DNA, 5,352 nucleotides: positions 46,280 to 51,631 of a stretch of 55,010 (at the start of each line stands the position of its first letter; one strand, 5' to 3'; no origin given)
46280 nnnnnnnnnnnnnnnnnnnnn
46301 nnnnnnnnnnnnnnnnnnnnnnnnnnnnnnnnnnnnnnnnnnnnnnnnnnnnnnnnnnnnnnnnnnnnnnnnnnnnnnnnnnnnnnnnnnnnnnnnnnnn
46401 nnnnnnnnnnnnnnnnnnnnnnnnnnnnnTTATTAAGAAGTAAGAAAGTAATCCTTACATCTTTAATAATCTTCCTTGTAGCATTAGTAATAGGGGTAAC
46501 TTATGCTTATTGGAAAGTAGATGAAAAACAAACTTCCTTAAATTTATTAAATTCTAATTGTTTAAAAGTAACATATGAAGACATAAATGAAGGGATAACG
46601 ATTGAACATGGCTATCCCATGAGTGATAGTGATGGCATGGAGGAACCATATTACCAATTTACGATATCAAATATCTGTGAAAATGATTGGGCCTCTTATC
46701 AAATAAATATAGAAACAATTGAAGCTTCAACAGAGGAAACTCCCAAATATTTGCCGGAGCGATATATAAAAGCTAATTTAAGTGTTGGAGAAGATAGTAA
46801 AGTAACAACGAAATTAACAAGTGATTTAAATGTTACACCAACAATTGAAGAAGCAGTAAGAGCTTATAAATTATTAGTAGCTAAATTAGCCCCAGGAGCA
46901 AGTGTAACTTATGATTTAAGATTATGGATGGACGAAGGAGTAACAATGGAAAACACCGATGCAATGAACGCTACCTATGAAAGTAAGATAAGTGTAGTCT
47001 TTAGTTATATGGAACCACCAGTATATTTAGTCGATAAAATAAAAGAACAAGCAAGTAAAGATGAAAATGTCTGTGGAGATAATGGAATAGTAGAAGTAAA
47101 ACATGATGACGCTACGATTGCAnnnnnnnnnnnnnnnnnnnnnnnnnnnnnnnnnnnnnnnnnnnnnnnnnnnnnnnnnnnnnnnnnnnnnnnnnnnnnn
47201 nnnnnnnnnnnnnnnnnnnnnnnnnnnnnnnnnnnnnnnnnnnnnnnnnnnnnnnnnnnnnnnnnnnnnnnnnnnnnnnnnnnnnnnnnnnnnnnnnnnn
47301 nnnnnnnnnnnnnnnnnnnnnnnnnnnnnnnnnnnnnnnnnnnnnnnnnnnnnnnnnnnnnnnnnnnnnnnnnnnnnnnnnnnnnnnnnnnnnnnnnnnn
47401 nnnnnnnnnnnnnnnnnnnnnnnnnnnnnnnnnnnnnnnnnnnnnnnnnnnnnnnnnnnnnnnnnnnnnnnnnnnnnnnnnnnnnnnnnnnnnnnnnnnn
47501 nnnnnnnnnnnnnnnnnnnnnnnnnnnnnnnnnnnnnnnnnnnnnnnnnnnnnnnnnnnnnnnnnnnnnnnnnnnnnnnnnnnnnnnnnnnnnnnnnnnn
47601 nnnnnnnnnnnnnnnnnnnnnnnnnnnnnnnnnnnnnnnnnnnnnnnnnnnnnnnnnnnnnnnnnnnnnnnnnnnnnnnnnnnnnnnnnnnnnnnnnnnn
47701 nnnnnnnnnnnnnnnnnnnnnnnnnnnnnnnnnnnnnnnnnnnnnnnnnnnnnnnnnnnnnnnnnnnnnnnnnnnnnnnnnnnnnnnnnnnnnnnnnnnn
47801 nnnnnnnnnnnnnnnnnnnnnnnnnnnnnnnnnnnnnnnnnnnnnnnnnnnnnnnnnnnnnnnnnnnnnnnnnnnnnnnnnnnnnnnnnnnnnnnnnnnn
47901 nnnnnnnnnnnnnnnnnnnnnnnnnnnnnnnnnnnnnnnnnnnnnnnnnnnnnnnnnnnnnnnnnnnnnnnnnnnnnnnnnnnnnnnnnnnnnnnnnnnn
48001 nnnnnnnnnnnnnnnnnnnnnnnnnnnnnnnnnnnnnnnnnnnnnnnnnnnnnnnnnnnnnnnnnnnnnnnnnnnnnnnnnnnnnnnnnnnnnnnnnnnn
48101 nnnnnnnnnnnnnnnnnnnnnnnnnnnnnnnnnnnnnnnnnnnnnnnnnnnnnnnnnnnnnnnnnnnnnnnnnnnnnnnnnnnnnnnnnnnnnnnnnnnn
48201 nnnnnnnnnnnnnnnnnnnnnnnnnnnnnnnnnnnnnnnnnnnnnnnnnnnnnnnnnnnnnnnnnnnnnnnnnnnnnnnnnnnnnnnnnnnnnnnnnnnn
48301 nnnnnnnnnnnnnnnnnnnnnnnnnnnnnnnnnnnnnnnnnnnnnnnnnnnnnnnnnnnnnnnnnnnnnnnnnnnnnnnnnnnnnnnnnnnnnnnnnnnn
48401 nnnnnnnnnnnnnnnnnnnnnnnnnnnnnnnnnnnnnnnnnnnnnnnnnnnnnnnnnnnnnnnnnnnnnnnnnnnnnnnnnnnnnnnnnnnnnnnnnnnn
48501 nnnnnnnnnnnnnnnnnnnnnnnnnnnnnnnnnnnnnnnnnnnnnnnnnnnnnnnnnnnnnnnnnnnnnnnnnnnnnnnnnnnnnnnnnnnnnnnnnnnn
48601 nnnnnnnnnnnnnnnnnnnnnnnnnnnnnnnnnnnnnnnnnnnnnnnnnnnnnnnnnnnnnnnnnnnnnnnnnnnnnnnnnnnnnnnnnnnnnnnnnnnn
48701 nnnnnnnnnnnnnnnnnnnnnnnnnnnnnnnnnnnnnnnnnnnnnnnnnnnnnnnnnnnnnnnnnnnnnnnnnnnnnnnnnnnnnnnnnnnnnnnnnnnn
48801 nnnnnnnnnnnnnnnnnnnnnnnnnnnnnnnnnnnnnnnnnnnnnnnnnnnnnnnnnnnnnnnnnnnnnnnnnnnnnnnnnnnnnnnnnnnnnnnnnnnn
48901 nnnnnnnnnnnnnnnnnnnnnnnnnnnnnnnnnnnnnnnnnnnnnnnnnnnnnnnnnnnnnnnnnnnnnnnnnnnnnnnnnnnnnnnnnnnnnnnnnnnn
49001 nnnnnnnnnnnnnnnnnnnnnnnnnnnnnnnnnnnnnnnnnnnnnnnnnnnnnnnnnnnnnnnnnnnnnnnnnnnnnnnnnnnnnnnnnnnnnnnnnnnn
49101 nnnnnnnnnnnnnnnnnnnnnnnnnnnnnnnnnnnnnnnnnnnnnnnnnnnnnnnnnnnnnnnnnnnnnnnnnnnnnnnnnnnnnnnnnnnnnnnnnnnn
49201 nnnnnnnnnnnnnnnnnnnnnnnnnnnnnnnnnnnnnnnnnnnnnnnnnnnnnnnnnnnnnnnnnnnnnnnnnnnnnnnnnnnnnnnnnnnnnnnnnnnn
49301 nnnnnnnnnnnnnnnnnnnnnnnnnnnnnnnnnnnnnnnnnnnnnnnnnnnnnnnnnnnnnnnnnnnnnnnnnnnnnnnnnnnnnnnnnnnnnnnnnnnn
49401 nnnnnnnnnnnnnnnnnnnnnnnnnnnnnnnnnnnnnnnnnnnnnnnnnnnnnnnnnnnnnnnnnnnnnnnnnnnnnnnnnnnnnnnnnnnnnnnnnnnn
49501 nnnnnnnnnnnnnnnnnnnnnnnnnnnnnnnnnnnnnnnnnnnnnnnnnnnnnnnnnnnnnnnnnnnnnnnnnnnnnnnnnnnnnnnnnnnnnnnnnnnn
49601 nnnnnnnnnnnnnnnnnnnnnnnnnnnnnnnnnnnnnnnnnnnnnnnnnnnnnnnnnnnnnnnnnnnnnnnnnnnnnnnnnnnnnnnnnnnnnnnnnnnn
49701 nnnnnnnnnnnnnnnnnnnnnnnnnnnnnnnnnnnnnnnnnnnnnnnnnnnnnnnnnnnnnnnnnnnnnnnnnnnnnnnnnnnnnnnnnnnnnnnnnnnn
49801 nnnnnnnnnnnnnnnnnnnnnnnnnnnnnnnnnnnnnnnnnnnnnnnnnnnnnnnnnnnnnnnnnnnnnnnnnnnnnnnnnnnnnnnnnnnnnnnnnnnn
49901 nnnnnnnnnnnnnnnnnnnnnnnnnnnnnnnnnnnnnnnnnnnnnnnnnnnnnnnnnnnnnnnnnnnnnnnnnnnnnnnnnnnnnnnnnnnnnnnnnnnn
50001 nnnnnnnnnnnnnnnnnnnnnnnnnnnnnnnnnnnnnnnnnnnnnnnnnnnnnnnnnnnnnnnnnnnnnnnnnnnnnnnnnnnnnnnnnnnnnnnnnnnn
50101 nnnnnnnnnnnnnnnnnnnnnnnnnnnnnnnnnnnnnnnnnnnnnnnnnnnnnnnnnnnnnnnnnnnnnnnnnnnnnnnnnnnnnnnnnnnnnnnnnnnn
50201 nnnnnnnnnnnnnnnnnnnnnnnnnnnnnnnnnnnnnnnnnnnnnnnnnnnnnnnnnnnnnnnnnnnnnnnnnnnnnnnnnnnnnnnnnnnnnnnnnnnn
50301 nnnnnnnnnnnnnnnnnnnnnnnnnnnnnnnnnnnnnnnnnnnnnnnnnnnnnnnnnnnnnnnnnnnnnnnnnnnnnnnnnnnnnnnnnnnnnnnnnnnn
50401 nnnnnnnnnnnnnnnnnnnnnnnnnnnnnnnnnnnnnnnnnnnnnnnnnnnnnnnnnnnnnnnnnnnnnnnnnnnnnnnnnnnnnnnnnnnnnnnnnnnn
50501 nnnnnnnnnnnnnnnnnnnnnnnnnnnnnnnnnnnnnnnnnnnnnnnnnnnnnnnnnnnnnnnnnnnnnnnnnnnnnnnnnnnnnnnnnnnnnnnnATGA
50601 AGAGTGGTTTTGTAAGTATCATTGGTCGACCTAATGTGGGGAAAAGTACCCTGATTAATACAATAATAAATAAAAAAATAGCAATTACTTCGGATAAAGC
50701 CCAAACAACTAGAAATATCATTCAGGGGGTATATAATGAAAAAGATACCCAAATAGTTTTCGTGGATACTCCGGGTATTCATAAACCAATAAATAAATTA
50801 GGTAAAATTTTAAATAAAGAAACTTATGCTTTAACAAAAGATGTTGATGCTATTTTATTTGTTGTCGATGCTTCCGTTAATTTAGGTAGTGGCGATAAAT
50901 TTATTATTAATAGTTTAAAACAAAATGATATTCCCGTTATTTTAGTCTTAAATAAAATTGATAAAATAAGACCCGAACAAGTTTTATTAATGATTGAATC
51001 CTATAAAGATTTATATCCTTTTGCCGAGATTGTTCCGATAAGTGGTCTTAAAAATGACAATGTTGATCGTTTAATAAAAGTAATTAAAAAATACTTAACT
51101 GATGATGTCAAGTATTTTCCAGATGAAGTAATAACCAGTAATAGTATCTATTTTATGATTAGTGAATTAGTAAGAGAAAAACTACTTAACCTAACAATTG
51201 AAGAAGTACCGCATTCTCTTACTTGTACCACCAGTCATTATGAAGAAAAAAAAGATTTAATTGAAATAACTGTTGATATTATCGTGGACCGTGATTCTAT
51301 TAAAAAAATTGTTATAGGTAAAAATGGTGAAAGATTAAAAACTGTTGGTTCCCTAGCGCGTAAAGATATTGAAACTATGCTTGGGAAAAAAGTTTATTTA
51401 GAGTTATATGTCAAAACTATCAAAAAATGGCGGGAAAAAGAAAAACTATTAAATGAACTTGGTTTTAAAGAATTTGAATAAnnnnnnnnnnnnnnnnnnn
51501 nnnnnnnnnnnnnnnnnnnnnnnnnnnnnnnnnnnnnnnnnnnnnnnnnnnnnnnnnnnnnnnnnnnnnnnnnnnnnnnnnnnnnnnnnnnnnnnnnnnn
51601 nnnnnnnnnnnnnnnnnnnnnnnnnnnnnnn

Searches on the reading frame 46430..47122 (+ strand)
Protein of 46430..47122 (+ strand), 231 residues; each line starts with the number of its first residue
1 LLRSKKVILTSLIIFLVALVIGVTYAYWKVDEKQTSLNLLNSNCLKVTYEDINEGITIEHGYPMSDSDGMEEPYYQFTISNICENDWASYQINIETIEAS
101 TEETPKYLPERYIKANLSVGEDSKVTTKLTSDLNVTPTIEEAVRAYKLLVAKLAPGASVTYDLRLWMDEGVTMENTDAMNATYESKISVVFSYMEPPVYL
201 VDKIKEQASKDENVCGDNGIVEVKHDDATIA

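Call 90: search_protein_representatives(protein=window:46430-47122:+)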
Query: 231 residues. Proteins with E-value up to 0.001 (for the whole library): 2123; up to 1e-10: 977; up to 1e-30: 26. The best 150 are listed.
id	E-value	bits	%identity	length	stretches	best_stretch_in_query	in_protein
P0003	3.4e-103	360.5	76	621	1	1-229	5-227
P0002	4.0e-90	317.8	89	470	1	64-231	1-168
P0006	1.1e-56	208.5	61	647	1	64-231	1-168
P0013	1.1e-55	205.2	68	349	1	64-231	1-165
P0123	8.6e-42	159.8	44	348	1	4-230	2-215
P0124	1.2e-41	159.4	46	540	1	4-195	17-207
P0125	1.8e-40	155.4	47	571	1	4-197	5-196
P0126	1.1e-39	153.0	44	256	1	3-230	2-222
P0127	2.0e-37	145.5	41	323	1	3-201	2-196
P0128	2.5e-37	145.2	43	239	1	4-192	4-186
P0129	5.0e-36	140.9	42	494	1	4-227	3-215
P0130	3.1e-35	138.3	41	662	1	6-195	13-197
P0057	4.9e-35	137.7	38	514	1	4-229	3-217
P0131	7.1e-35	137.2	46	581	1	3-189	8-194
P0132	9.1e-35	136.8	39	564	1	4-217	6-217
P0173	1.8e-27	113.0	39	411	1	6-195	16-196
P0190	5.6e-26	108.1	39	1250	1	6-196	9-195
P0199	1.5e-25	106.7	38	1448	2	7-196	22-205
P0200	1.7e-25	106.5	42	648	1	1-191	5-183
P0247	1.7e-23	100.0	41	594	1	5-195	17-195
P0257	4.1e-23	98.7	38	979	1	8-196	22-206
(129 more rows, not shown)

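Call 92: find_encoding_contigs(protein=P0199, flank=1500, max_places=6)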
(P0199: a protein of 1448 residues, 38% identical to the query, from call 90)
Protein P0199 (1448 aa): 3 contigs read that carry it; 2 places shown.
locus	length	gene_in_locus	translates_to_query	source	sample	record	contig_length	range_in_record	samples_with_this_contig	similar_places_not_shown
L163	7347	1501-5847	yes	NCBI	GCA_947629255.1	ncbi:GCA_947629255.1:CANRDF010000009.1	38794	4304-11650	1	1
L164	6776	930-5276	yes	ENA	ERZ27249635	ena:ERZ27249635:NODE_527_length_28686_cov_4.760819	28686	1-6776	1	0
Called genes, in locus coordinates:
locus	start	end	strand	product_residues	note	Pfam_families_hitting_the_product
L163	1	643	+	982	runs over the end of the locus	PF02463:SMC_N, PF13175:AAA_15, PF13304:AAA_21, PF13476:AAA_23 (weak), PF13555:AAA_29 (weak), PF06470:SMC_hinge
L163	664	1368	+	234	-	PF01255:Prenyltransf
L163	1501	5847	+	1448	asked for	PF24893:DUF7743 (faint)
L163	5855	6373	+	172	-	-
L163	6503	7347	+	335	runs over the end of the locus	PF03444:WHD_HrcA (weak), PF01628:HrcA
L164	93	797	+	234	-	PF01255:Prenyltransf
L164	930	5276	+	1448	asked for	PF24893:DUF7743 (faint)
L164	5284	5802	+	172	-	-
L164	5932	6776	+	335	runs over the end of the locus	PF03444:WHD_HrcA (weak), PF01628:HrcA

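Call 95: find_encoding_contigs(protein=P0247, flank=600, max_places=8)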
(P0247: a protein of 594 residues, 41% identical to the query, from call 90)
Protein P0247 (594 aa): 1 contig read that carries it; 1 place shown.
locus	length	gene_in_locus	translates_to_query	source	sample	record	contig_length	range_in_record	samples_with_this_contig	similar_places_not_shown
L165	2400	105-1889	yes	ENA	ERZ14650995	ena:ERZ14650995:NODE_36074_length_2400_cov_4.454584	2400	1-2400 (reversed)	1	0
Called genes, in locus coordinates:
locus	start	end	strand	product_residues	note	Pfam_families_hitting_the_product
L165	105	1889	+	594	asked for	-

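Call 96: find_encoding_contigs(protein=P0257, flank=600, max_places=8)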
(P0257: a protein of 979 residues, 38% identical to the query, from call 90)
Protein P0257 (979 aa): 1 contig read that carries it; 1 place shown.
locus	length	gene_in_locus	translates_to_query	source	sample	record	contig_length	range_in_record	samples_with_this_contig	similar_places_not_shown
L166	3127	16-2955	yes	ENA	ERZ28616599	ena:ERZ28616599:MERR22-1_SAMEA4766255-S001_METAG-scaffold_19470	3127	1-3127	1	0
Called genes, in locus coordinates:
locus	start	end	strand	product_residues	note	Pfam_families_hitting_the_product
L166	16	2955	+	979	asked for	PF18911:PKD_4 (faint)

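Call 97: find_encoding_contigs(protein=P0173, flank=600, max_places=8)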
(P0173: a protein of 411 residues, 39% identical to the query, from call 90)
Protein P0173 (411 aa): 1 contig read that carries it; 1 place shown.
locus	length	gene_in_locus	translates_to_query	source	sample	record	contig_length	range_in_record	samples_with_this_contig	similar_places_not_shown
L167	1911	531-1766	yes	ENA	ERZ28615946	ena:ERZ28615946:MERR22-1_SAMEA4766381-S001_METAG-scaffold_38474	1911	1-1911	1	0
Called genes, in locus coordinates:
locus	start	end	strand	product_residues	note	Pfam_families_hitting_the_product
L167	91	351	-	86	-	PF12844:HTH_19, PF13560:HTH_31, PF01381:HTH_3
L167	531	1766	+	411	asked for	-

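Call 102: search_protein_families(library=pfam, proteins=[P0200, P0190, P0199], max_evalue=0.01)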
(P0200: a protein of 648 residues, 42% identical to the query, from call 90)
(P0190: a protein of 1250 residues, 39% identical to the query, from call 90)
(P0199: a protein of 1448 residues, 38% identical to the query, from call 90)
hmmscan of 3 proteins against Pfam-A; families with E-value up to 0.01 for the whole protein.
P0200 (648 aa): 0 families

P0190 (1250 aa): 4 families
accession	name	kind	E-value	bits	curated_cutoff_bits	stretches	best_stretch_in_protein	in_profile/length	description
PF18911.6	PKD_4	-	0.00016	22.1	27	1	564-629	17-80/85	PKD domain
PF22352.2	K319L-like_PKD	-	0.00023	21.5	27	1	562-624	7-75/84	K319L-like, PKD domain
PF07495.19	Y_Y_Y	-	0.002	18.4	26.6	1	578-634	4-63/65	Y_Y_Y domain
PF19077.6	Big_13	-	0.0041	18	27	1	592-629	55-95/102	Bacterial Ig-like domain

P0199 (1448 aa): 2 families
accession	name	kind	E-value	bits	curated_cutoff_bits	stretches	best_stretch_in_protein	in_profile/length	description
PF24893.1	DUF7743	-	5.6e-07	29.7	27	0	400-475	17-95/120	Domain of unknown function (DUF7743)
PF19789.6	DUF6273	-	0.0048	17.2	23.5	0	1233-1268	28-63/172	Domain of unknown function (DUF6273)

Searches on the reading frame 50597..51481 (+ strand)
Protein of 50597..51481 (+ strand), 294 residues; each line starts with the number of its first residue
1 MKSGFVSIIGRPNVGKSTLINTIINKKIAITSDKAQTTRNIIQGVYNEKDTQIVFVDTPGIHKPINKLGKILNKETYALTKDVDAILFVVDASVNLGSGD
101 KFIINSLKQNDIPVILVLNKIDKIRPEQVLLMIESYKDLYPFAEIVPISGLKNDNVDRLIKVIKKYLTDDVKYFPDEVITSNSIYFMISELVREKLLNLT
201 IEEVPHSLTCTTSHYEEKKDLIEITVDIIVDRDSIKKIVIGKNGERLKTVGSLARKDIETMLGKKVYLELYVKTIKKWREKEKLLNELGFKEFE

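Call 34: find_encoding_contigs(protein=window:50597-51481:+, flank=10000, max_places=10)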
Protein window:50597-51481:+ (294 aa): no gene with exactly this product is on record in the collection.

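Call 88: search_protein_families(library=pfam, proteins=[window:50597-51478:+], max_evalue=0.00001)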
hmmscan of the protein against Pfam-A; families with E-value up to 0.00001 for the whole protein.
window:50597-51478:+ (294 aa): 7 families
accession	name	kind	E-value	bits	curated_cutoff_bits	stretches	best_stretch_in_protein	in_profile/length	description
PF01926.29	MMR_HSR1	-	9.3e-29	100.3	21.9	1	6-120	2-113/113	50S ribosome-binding GTPase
PF00009.33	GTP_EFTU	-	3.9e-15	56.4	26.5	1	6-167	6-186/188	Elongation factor Tu GTP binding domain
PF07650.23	KH_2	-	1.2e-14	54.3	22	1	203-279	1-78/78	KH domain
PF02421.24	FeoB_N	-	3e-14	53.3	27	1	6-162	3-155/156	Ferrous iron transport protein B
PF00350.29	Dynamin_N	-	3.5e-12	47.1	27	1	42-121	92-168/168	Dynamin family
PF03193.22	RsgA_GTPase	-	7.7e-09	36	30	0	77-165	17-106/174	RsgA GTPase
PF04548.22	AIG1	-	1.5e-08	34.7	27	1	8-109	5-109/212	AIG1 family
